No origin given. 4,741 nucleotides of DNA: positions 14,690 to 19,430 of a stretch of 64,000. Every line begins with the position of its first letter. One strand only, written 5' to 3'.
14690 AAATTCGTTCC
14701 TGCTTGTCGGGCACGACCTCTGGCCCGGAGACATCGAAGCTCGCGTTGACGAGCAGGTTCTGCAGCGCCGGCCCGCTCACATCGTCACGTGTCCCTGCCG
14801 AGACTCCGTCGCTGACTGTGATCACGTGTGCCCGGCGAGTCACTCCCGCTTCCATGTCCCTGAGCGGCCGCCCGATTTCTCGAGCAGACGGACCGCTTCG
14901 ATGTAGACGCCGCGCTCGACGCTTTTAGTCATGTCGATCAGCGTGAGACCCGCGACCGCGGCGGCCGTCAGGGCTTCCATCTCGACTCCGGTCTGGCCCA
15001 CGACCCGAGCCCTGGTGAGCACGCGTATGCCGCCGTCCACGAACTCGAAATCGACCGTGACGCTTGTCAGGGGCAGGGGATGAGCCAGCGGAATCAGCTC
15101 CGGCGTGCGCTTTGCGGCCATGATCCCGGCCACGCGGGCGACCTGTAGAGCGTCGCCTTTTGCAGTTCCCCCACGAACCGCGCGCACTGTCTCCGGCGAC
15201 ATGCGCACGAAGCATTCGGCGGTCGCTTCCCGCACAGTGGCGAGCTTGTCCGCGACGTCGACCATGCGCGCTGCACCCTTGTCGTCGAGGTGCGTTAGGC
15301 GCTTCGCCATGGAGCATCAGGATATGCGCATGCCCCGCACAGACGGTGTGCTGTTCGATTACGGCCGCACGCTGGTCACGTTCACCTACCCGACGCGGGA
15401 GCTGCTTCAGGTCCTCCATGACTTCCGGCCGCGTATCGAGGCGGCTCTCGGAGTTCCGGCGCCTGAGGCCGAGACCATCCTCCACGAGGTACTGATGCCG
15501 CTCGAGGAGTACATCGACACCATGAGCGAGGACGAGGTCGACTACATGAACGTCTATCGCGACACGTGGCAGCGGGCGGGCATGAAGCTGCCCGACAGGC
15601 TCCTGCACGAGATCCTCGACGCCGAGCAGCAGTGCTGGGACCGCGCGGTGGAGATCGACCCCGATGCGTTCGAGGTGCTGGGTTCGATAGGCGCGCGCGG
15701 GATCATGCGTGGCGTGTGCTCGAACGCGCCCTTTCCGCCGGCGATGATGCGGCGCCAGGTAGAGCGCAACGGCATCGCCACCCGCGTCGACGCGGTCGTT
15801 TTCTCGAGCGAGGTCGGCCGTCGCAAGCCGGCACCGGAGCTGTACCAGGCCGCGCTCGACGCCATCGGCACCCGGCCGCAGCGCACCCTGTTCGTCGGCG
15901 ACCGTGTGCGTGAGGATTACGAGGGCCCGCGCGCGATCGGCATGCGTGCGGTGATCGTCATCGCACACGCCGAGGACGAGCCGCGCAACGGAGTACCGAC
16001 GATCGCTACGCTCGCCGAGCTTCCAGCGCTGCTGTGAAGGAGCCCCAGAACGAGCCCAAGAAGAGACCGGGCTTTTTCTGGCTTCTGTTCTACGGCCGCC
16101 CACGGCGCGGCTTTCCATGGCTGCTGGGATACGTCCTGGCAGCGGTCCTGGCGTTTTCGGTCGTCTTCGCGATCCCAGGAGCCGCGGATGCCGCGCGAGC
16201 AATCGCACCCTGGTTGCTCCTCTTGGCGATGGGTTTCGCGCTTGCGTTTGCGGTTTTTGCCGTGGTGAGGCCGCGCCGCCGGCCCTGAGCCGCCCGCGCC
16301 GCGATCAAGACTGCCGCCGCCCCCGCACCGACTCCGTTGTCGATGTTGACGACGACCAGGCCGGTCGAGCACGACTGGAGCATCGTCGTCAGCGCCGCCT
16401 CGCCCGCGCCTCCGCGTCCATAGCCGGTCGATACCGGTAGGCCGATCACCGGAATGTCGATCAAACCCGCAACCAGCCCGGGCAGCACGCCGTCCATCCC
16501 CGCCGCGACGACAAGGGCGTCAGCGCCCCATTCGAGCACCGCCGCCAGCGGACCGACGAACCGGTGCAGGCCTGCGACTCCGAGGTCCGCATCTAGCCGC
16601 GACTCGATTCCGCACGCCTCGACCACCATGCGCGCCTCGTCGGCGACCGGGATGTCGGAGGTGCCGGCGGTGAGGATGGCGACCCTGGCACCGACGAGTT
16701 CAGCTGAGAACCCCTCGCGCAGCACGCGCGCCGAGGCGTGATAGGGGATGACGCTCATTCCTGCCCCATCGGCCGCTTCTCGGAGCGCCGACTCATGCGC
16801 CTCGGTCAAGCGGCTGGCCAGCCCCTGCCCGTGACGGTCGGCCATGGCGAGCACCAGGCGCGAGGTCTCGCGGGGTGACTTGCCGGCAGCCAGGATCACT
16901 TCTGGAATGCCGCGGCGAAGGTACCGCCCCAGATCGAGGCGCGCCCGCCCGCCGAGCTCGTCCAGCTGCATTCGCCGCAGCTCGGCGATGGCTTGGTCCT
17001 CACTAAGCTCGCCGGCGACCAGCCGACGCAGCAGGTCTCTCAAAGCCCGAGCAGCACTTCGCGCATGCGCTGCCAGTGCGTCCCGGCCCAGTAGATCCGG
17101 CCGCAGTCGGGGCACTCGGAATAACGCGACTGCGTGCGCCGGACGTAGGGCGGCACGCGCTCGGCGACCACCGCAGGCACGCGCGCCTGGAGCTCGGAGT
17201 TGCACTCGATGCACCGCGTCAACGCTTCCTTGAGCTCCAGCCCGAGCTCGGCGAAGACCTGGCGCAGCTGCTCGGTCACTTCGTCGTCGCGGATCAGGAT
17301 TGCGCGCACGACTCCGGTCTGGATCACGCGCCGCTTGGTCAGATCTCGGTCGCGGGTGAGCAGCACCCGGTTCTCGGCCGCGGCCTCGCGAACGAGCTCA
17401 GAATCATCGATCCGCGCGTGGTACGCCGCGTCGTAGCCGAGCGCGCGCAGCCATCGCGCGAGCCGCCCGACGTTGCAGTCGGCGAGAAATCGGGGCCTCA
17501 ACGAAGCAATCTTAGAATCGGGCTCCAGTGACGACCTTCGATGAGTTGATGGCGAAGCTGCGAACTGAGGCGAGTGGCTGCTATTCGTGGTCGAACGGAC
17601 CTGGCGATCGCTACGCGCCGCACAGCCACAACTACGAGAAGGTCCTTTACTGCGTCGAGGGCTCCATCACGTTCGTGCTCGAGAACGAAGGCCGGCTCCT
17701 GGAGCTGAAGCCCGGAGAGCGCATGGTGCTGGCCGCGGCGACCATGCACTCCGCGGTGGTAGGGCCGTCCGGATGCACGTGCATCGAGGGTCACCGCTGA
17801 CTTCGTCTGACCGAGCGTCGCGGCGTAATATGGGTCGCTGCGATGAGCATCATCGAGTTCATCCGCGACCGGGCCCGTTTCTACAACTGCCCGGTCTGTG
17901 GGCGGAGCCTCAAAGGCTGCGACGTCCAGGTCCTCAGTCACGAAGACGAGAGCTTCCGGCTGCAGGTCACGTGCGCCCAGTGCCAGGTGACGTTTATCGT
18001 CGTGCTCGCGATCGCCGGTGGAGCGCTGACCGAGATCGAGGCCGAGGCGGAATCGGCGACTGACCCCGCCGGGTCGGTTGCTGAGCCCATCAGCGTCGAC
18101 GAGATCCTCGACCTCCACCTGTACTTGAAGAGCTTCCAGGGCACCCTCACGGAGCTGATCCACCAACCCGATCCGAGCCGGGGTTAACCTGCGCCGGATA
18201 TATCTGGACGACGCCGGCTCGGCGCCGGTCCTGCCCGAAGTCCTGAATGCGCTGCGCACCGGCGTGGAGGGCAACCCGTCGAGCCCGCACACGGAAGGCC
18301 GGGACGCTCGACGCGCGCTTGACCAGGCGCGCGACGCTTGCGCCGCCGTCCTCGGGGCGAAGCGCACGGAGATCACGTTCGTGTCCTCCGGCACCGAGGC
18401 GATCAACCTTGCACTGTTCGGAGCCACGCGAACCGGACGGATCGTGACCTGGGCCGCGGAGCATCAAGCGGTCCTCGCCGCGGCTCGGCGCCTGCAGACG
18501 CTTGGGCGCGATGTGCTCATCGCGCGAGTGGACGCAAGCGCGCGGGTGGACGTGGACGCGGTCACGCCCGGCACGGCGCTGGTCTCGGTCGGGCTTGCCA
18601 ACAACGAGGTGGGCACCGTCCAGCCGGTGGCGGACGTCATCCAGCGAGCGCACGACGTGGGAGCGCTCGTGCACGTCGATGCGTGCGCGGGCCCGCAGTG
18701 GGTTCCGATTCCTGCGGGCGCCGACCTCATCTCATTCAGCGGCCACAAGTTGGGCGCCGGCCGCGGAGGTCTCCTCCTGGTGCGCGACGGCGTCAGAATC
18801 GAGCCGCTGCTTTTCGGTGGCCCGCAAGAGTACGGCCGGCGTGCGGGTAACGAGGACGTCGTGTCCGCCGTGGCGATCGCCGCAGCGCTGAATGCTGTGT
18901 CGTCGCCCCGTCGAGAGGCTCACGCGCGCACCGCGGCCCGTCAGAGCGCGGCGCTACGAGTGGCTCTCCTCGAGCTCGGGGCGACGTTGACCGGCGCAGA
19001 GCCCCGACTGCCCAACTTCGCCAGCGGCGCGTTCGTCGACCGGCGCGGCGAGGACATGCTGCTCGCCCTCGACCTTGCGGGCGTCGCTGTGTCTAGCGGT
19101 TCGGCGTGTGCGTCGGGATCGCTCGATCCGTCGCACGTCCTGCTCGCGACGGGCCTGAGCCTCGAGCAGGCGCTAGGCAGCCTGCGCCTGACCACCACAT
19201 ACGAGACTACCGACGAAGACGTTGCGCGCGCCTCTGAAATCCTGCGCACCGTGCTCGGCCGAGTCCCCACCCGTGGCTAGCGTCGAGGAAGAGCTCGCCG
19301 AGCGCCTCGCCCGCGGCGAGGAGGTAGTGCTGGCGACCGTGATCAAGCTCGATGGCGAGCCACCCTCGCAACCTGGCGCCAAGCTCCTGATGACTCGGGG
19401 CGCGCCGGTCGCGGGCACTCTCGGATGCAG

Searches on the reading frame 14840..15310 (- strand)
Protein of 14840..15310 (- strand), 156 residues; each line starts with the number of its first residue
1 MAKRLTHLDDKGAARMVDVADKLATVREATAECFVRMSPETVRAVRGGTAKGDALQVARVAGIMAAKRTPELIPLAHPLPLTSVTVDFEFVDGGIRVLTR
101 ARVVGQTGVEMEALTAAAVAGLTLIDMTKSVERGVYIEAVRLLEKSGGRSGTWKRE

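Call 58: search_protein_families(library=pfam, proteins=[window:14840-15310:-], max_evalue=0.001)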
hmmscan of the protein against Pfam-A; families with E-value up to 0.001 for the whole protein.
window:14840-15310:- (156 aa): 1 family
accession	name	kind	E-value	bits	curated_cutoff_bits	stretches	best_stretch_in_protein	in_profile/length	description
PF01967.27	MoaC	-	3.7e-49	166.7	27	1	16-148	1-136/136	MoaC family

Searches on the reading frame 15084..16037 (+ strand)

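Call 19: search_protein_families(library=pfam, proteins=[window:15084-16037:+], max_evalue=0.01)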
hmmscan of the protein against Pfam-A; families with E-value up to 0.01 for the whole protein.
window:15084-16037:+ (317 aa): 3 families
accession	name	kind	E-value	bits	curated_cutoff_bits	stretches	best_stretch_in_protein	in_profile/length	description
PF00702.32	Hydrolase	-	8.2e-15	56.1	26.4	1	87-286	2-191/191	haloacid dehalogenase-like hydrolase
PF13419.12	HAD_2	-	4.3e-14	53.5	23.8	1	154-292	48-178/178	Haloacid dehalogenase-like hydrolase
PF13242.12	Hydrolase_like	-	4.2e-10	39.8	22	1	246-292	2-48/75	HAD-hyrolase-like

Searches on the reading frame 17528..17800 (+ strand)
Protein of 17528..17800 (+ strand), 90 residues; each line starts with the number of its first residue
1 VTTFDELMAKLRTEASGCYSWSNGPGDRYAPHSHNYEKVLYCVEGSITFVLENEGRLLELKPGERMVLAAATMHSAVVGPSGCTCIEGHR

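Call 58: search_protein_families(library=pfam, proteins=[window:17528-17800:+], max_evalue=0.001)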
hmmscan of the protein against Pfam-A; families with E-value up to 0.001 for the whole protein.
window:17528-17800:+ (90 aa): 3 families
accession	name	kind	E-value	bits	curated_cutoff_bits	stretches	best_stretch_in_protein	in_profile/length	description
PF07883.17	Cupin_2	-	1.1e-05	25.4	27.2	1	25-75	7-55/70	Cupin domain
PF02311.25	AraC_binding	-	0.00011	22.4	21.1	1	23-81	10-66/135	AraC-like ligand binding domain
PF21621.3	MPI_cupin_dom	-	0.00051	20.4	27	1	39-79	32-70/79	Mannose-6-phosphate isomerase, cupin domain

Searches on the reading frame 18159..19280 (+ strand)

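Call 19: search_protein_families(library=pfam, proteins=[window:18159-19280:+], max_evalue=0.01)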
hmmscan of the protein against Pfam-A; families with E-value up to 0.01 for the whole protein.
window:18159-19280:+ (373 aa): 1 family
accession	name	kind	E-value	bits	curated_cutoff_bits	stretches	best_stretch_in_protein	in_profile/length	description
PF00266.25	Aminotran_5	-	4.9e-49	167.7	21.5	1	14-356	1-369/371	Aminotransferase class-V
